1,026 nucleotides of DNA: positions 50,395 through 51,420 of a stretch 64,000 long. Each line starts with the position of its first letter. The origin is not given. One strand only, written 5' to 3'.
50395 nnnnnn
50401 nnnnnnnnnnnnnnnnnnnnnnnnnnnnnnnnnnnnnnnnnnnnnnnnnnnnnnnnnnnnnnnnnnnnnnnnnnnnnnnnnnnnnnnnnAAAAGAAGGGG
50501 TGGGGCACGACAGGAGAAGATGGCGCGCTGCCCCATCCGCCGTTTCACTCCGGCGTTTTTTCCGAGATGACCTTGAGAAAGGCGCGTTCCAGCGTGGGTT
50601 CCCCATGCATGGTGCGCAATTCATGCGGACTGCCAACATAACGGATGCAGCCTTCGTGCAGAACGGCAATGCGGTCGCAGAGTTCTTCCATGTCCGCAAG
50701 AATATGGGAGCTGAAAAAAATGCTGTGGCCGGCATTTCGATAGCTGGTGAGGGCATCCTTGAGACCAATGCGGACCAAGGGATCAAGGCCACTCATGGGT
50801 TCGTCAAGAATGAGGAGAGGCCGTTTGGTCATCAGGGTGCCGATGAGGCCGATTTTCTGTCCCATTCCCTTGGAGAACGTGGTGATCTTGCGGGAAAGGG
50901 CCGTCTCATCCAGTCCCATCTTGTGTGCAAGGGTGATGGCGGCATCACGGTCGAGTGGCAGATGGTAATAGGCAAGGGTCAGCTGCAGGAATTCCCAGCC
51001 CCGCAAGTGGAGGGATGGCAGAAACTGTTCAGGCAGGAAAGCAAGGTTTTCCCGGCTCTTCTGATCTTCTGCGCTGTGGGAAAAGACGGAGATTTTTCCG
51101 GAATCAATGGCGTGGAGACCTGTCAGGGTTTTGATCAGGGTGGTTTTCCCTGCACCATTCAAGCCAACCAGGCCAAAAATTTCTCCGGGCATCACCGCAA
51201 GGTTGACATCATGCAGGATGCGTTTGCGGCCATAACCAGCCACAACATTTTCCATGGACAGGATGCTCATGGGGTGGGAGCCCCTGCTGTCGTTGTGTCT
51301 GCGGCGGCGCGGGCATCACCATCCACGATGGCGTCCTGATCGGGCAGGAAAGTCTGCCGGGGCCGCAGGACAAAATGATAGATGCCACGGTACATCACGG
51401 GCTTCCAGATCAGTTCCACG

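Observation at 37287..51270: Split ABC transporter embedded in the pilus locus (permease after the secretin gene, ATPase fused by ATGA overlap to the PilP-like gene)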

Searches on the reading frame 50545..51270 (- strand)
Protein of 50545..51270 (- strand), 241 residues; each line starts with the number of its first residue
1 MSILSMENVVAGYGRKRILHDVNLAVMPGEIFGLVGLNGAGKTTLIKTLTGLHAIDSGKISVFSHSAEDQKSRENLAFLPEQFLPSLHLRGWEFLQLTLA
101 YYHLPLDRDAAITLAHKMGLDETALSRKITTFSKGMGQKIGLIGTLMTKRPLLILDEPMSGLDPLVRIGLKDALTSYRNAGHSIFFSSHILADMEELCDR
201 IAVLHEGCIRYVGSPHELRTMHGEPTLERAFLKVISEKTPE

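Call 5: search_protein_families(library=pfam, proteins=[window:50545-51270:-], max_evalue=0.01)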
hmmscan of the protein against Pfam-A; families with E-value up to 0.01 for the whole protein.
window:50545-51270:- (241 aa): 5 families
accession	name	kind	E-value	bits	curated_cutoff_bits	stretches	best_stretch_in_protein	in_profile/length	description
PF00005.33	ABC_tran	-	2.1e-24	87.1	25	1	19-159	1-136/137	ABC transporter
PF13304.12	AAA_21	-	2.9e-12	47.7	27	2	128-190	234-299/304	AAA domain, putative AbiEii toxin, Type IV TA system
PF25201.1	nSTAND6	-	0.002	18.6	27.7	1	13-60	2-49/148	Novel STAND NTPase 6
PF03205.20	MobB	-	0.0034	17.7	26.6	1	31-70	1-40/133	Molybdopterin guanine dinucleotide synthesis protein B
PF13604.12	AAA_30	-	0.0046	17.1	27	0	30-68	19-57/191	AAA domain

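Call 8: search_protein_families(library=ncbifam, proteins=[window:50545-51270:-], max_evalue=1)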
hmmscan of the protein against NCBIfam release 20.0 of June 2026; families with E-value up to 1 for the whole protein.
window:50545-51270:- (241 aa): 196 families (the best 25 are shown)
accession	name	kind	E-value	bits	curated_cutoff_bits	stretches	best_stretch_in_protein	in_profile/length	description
TIGR01188.1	drrA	subfamily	2.2e-40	138.8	312.45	1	13-228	3-221/302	daunorubicin resistance ABC transporter, ATP-binding protein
TIGR03740.1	galliderm_ABC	subfamily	9.7e-39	133.3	309.75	1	4-234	1-221/223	lantibiotic protection ABC transporter ATP-binding subunit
NF033858.1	ABC2_perm_RbbA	equivalog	6.1e-36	123.7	1050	1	13-239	276-505/909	ribosome-associated ATPase/putative transporter RbbA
TIGR03522.1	GldA_ABC_ATP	equivalog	3.5e-34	118.6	402.6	1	5-231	4-232/301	gliding motility-associated ABC transporter ATP-binding subunit GldA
TIGR03864.1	PQQ_ABC_ATP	hypoth_equivalog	1.9e-30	106.1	302.25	1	4-233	2-234/236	ABC transporter, ATP-binding subunit, PQQ-dependent alcohol dehydrogenase system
TIGR04521.1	ECF_ATPase_2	equivalog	5.8e-30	104.3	330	2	111-219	124-233/279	energy-coupling factor transporter ATPase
NF010059.0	PRK13536.1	equivalog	4.6e-29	101.2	549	1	4-218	44-261/342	nodulation factor ABC transporter ATP-binding protein NodI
TIGR01288.1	nodI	equivalog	1.2e-28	100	424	1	5-218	6-222/303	nodulation factor ABC transporter ATP-binding protein NodI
NF010060.0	PRK13537.1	equivalog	2.7e-28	98.8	521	1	2-219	14-234/314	nodulation factor ABC transporter ATP-binding protein NodI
NF047565.1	PSM_export_PmtA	equivalog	1.7e-27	96.4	350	1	18-219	16-216/282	phenol-soluble modulin export ABC transporter ATP-binding protein PmtA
TIGR02315.1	ABC_phnC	equivalog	1.9e-26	93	266.1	2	3-73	1-72/243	phosphonate ABC transporter ATP-binding protein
TIGR03415.1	ABC_choXWV_ATP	equivalog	5e-26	91.5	483.75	2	126-218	159-252/382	choline ABC transporter ATP-binding protein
NF000355.4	ribo_prot_ABC_F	equivalog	5.6e-25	88.1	380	1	4-210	3-193/499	ribosomal protection-like ABC-F family protein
TIGR01186.1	proV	subfamily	6.6e-25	88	326.6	1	14-218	4-217/363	betaine/proline/choline family ABC transporter ATP-binding protein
TIGR03410.1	urea_trans_UrtE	equivalog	2e-24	86.3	285.8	1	4-218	1-219/230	urea ABC transporter ATP-binding subunit UrtE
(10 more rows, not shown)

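Call 25: find_homologous_proteins(query=window:50545-51270:-, max_evalue=1e-20)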
Query window:50545-51270:- (241 aa): 6979 proteins with E <= 1e-20 among 8000 candidates; the best 120 are listed.
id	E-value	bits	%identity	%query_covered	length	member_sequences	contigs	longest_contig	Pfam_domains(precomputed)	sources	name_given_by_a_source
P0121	2.3e-152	523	100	98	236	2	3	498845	PF00005.34,PF13304.13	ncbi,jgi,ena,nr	ncbi:MAG TPA: ABC transporter ATP-binding protein [Rhodospirillaceae bacterium]|nr:ABC transporter A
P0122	1.3e-122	426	80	98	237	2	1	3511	PF00005.34,PF13304.13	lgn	-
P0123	9.4e-85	302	59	96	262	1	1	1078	PF00005.34,PF13304.13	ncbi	-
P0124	2.4e-82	294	59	96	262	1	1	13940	PF00005.34,PF13304.13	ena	-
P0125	1.8e-81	291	55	98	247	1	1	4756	PF00005.34,PF13304.13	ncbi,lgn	-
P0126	2.5e-81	291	56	96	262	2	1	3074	PF00005.34,PF13304.13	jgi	jgi:ABC-2 type transport system ATP-binding protein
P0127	3.6e-81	290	57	97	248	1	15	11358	PF00005.34,PF13304.13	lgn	-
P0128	8.7e-81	289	60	95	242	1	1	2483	PF00005.34,PF13304.13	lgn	-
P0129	2.0e-80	288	58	100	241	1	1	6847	PF00005.34,PF13304.13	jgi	jgi:ABC-2 type transport system ATP-binding protein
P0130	3.9e-80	287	58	96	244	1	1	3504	PF00005.34,PF13304.13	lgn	-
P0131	6.1e-80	286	58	99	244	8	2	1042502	PF00005.34,PF13304.13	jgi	-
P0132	7.3e-80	286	56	96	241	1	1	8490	PF00005.34,PF13304.13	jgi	jgi:ABC-2 type transport system ATP-binding protein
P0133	1.0e-79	285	55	98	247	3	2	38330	PF00005.34,PF13304.13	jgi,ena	-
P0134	1.1e-79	285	56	96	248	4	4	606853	PF00005.34,PF13304.13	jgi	jgi:ABC-2 type transport system ATP-binding protein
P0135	1.7e-79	285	57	96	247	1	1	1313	PF00005.34,PF13304.13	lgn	-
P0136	1.9e-79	284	56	97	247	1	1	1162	PF00005.34,PF13304.13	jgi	-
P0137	2.8e-79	284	58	96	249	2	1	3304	PF00005.34,PF13304.13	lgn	-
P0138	3.4e-79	284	55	99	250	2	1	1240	PF00005.34,PF13304.13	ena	-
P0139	6.9e-79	283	56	96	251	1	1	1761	PF00005.34,PF13304.13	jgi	jgi:ABC-2 type transport system ATP-binding protein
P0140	1.2e-78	282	55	97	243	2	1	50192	PF00005.34,PF13304.13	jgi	jgi:ABC-2 type transport system ATP-binding protein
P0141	1.5e-78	282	56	99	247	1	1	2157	PF00005.34,PF13304.13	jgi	jgi:ABC-2 type transport system ATP-binding protein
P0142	2.0e-78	281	56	97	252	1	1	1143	PF00005.34,PF13304.13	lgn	-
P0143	2.4e-78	281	56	100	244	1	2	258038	PF00005.34,PF13304.13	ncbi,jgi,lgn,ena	jgi:ABC-2 type transport system ATP-binding protein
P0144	2.6e-78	281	59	97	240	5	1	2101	PF00005.34,PF13304.13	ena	-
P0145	2.8e-78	281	59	95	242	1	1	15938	PF00005.34,PF13304.13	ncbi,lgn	-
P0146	3.9e-78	280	56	97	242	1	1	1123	PF00005.34,PF13304.13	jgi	jgi:ABC-2 type transport system ATP-binding protein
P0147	4.3e-78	280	56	99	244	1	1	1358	PF00005.34,PF13304.13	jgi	jgi:ABC-2 type transport system ATP-binding protein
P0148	4.8e-78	280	55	98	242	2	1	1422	PF00005.34,PF13304.13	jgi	jgi:ABC-2 type transport system ATP-binding protein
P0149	5.7e-78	280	56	98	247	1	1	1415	PF00005.34,PF13304.13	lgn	-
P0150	8.6e-78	279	55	98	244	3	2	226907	PF00005.34,PF13304.13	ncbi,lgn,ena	-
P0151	2.4e-77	278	59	96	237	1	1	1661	PF00005.34,PF13304.13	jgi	jgi:ABC-2 type transport system ATP-binding protein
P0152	3.6e-77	277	57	96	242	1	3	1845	PF00005.34,PF13304.13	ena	-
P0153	4.9e-77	277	57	98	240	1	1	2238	PF00005.34,PF13304.13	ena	-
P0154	6.9e-77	276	58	98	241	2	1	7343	PF00005.34,PF13304.13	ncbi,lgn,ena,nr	ncbi:MAG TPA: ABC transporter ATP-binding protein [Rhodospirillaceae bacterium]|nr:ABC transporter A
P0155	8.3e-77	276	55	97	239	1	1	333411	PF00005.34,PF13304.13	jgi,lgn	jgi:ABC-2 type transport system ATP-binding protein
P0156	1.1e-76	275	56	97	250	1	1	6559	PF00005.34,PF13304.13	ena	-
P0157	1.4e-76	275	54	98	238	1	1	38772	PF00005.34,PF13304.13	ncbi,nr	ncbi:MAG: ABC transporter ATP-binding protein [Rickettsiales bacterium]|nr:ABC transporter ATP-bindi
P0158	1.6e-76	275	55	98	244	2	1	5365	PF00005.34,PF13304.13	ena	-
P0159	2.0e-76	275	55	97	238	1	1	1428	PF00005.34,PF13304.13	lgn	-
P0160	2.2e-76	274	55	99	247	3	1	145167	PF00005.34,PF13304.13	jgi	jgi:ABC-2 type transport system ATP-binding protein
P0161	2.3e-76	274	54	97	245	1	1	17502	PF00005.34,PF13304.13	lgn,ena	-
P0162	2.3e-76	274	58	97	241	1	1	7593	PF00005.34,PF13304.13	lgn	-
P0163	2.5e-76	274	57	97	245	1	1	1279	PF00005.34,PF13304.13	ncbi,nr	ncbi:MAG: ABC transporter ATP-binding protein [Rhodospirillales bacterium]|nr:ABC transporter ATP-bi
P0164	3.3e-76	274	56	96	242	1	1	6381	PF00005.34,PF13304.13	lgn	-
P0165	3.8e-76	274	57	96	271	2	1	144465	PF00005.34,PF13304.13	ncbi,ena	-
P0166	4.0e-76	274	57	96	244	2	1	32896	PF00005.34,PF13304.13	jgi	-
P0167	5.2e-76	273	54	98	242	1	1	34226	PF00005.34,PF13304.13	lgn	-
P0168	5.2e-76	273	56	98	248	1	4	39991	PF00005.34,PF13304.13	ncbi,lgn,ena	-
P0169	5.5e-76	273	54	98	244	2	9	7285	PF00005.34,PF13304.13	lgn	-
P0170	7.2e-76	273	58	96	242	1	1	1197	PF00005.34,PF13304.13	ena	-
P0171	8.0e-76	273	58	97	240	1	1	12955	PF00005.34,PF13304.13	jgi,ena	-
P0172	1.1e-75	272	54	98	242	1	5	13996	PF00005.34,PF13304.13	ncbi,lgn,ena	-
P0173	1.1e-75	272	54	99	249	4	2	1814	PF00005.34,PF13304.13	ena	-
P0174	1.6e-75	272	56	100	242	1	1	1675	PF00005.34,PF13304.13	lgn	-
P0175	1.7e-75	272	56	93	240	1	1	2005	PF00005.34,PF13304.13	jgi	jgi:ABC-2 type transport system ATP-binding protein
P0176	1.8e-75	271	55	97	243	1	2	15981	PF00005.34,PF13304.13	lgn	-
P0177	1.9e-75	271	57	96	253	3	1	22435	PF00005.34,PF13304.13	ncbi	-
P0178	1.9e-75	271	55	97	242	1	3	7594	PF00005.34,PF13304.13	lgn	-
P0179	2.0e-75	271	54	98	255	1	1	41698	PF00005.34,PF13304.13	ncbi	-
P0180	2.0e-75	271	54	97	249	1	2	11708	PF00005.34,PF13304.13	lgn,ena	-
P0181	2.1e-75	271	56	96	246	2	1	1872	PF00005.34,PF13304.13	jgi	-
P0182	2.2e-75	271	57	98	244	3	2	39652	PF00005.34,PF13304.13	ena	-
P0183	2.2e-75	271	55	98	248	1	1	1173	PF00005.34,PF13304.13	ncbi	-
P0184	2.3e-75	271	55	98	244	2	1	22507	PF00005.34,PF13304.13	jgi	-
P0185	2.4e-75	271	53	98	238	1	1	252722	PF00005.34,PF13304.13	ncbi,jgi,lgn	-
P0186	2.6e-75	271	53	98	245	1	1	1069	PF00005.34,PF13304.13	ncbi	-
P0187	3.3e-75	271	55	95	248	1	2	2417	PF00005.34,PF13304.13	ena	-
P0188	3.4e-75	271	55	97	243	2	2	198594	PF00005.34,PF13304.13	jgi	jgi:ABC-2 type transport system ATP-binding protein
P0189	4.8e-75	270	53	97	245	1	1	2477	PF00005.34,PF13304.13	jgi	jgi:ABC-2 type transport system ATP-binding protein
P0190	4.9e-75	270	56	97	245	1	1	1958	PF00005.34,PF13304.13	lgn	-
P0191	5.2e-75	270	54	97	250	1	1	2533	PF00005.34,PF13304.13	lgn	-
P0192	5.3e-75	270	54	97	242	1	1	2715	PF00005.34,PF13304.13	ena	-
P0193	5.4e-75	270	53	98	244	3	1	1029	PF00005.34,PF13304.13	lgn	-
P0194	5.5e-75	270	57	97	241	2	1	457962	PF00005.34,PF13304.13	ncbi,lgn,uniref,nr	ncbi:ABC transporter ATP-binding protein [Telmatospirillum siberiense]|uniref:ABC transporter ATP-bi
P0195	6.3e-75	270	53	98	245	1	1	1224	PF00005.34,PF13304.13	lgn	-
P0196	6.8e-75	270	54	98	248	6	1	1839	PF00005.34,PF13304.13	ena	-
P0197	7.3e-75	269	53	98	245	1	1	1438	PF00005.34,PF13304.13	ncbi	-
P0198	1.0e-74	269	54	96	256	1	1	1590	PF00005.34,PF13304.13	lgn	-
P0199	1.0e-74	269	53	97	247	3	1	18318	PF00005.34,PF13304.13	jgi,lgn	-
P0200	1.1e-74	269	54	98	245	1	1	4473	PF00005.34,PF13304.13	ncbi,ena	-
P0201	1.1e-74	269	55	95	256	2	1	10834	PF00005.34,PF13304.13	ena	-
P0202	1.6e-74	268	55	97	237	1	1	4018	PF00005.34,PF13304.13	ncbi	-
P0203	1.6e-74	268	55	96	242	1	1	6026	PF00005.34,PF13304.13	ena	-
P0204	2.1e-74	268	53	93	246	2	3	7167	PF00005.34,PF13304.13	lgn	-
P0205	2.2e-74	268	53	97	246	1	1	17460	PF00005.34,PF13304.13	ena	-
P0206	2.4e-74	268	53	97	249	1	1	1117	PF00005.34,PF13304.13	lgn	-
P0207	2.6e-74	268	56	96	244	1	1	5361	PF00005.34,PF13304.13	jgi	-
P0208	2.9e-74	268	54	97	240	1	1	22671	PF00005.34,PF13304.13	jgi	jgi:ABC-2 type transport system ATP-binding protein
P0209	3.1e-74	267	52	98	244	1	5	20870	PF00005.34,PF13304.13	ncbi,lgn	-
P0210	3.9e-74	267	53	96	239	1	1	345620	PF00005.34,PF13304.13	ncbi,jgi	jgi:ABC-2 type transport system ATP-binding protein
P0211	4.2e-74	267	56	96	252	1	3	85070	PF00005.34,PF13304.13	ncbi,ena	-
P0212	4.4e-74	267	54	98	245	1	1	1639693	PF00005.34,PF13304.13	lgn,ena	-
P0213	4.9e-74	267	57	96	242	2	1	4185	PF00005.34,PF13304.13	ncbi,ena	-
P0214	7.5e-74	266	52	97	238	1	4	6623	PF00005.34,PF13304.13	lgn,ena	-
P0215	7.5e-74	266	54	97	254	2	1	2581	PF00005.34,PF13304.13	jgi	jgi:ABC-2 type transport system ATP-binding protein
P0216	8.8e-74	266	56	96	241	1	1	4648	PF00005.34,PF13304.13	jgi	jgi:ABC-2 type transport system ATP-binding protein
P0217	9.5e-74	266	53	99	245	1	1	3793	PF00005.34,PF13304.13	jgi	jgi:ABC-2 type transport system ATP-binding protein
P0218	1.0e-73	266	56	96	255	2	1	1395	PF00005.34,PF13304.13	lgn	-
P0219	1.0e-73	266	52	97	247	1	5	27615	PF00005.34,PF13304.13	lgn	-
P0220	1.1e-73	266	53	97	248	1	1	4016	PF00005.34,PF13304.13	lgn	-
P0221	1.2e-73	266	55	98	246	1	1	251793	PF00005.34,PF13304.13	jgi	-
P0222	1.2e-73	265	54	98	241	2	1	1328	PF00005.34,PF13304.13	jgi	jgi:ABC-2 type transport system ATP-binding protein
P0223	1.3e-73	265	55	96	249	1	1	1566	PF00005.34,PF13304.13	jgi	-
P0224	1.4e-73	265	50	96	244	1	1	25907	PF00005.34,PF13304.13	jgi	-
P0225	1.5e-73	265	53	98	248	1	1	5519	PF00005.34,PF13304.13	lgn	-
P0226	1.5e-73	265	54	99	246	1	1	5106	PF00005.34,PF13304.13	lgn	-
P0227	1.6e-73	265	53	97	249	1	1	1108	PF00005.34,PF13304.13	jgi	-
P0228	2.0e-73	265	52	98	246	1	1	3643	PF00005.34,PF13304.13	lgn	-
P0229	2.5e-73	264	51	98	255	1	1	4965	PF00005.34,PF13304.13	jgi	jgi:ABC-2 type transport system ATP-binding protein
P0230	2.7e-73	264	53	96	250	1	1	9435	PF00005.34,PF13304.13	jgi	jgi:ABC-2 type transport system ATP-binding protein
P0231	3.1e-73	264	54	98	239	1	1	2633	PF00005.34,PF13304.13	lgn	-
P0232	3.6e-73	264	53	97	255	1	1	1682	PF00005.34,PF13304.13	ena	-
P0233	3.7e-73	264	52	99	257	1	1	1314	PF00005.34,PF13304.13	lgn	-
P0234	3.9e-73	264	56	95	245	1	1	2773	PF00005.34,PF13304.13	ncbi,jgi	jgi:ABC-2 type transport system ATP-binding protein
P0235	4.0e-73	264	55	97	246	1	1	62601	PF00005.34,PF13304.13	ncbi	-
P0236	4.8e-73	264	53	96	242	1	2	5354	PF00005.34,PF13304.13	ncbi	-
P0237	5.4e-73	263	51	98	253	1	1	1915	PF00005.34,PF13304.13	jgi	jgi:ABC-2 type transport system ATP-binding protein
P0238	5.5e-73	263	56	97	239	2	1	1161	PF00005.34,PF13304.13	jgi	jgi:ABC-2 type transport system ATP-binding protein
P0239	6.1e-73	263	53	97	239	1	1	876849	PF00005.34,PF13304.13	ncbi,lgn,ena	-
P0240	6.5e-73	263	52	98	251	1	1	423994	PF00005.34,PF13304.13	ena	-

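Call 26: find_encoding_contigs(protein=P0194, flank=10000, max_places=1)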
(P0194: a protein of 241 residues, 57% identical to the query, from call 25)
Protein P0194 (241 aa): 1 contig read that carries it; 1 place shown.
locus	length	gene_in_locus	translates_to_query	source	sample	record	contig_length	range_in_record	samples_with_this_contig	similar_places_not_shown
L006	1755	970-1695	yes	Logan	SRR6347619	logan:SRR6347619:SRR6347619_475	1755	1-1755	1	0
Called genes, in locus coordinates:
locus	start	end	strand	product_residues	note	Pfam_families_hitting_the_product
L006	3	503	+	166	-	?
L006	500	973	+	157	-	-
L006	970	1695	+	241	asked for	PF00005:ABC_tran, PF13304:AAA_21 (weak)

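Call 27: find_encoding_contigs(protein=P0131, flank=10000, max_places=1)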
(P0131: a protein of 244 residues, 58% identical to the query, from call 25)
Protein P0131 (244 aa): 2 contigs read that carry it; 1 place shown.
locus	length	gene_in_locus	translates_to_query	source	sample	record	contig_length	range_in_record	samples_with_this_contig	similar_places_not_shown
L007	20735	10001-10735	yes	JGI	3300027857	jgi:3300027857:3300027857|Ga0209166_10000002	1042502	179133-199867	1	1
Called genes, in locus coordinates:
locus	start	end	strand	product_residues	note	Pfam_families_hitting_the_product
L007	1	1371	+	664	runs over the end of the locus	PF00263:Secretin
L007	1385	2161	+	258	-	-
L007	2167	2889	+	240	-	-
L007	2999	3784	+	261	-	PF07963:N_methyl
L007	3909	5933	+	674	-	PF05157:MshEN, PF00437:T2SSE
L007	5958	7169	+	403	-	PF28597:T2SSF_N (weak), PF00482:T2SSF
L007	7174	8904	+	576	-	-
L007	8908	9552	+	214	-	-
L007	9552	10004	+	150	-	-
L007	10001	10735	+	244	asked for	PF00005:ABC_tran, PF13304:AAA_21 (weak)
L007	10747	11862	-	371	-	PF00437:T2SSE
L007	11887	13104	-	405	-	PF00437:T2SSE, PF25199:nSTAND_NTPase5 (weak)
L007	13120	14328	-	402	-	PF01464:SLT, PF13424:TPR_12 (faint), PF13428:TPR_14 (faint), PF07719:TPR_2 (faint), PF14559:TPR_19 (weak), PF13432:TPR_16 (weak)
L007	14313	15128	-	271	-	PF07963:N_methyl (weak)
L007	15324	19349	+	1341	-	-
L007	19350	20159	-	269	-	PF02915:Rubrerythrin (faint), PF03405:FA_desaturase_2 (faint)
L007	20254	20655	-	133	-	PF02823:ATP-synt_DE_N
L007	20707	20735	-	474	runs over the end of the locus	PF02874:ATP-synt_ab_N, PF00006:ATP-synt_ab, PF22919:ATP-synt_VA_C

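Call 28: find_encoding_contigs(protein=P0157, flank=10000, max_places=1)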
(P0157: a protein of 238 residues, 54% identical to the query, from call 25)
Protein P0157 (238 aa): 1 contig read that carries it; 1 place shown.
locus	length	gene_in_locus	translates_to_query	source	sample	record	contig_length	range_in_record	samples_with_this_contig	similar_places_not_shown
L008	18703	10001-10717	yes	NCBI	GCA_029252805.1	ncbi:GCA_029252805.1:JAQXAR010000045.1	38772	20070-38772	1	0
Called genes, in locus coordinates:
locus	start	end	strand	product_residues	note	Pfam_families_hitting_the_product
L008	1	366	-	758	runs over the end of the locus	PF00390:malic, PF03949:Malic_M, PF01515:PTA_PTB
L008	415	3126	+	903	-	PF01624:MutS_I, PF05188:MutS_II, PF05192:MutS_III, PF05190:MutS_IV, PF00488:MutS_V, PF27441:MutS_C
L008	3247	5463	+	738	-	PF05157:MshEN, PF00437:T2SSE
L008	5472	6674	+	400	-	PF28597:T2SSF_N, PF00482:T2SSF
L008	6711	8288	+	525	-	-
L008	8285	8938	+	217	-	-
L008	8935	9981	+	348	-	-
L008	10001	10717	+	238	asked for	PF00005:ABC_tran, PF13304:AAA_21 (weak)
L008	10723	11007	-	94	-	-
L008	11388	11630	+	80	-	PF12844:HTH_19 (weak), PF13560:HTH_31, PF01381:HTH_3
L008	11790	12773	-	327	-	PF02618:YceG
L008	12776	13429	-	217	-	PF02677:QueH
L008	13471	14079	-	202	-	-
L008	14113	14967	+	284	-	PF00535:Glycos_transf_2, PF13641:Glyco_tranf_2_3 (weak)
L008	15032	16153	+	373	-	PF05222:AlaDh_PNT_N, PF01262:AlaDh_PNT_C, PF01488:Shikimate_DH, PF02826:2-Hacid_dh_C (weak), PF00070:Pyr_redox (weak)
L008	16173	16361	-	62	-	-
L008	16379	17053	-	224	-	PF07542:ATP12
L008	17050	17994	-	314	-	PF00849:PseudoU_synth_2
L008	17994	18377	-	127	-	PF02537:CRCB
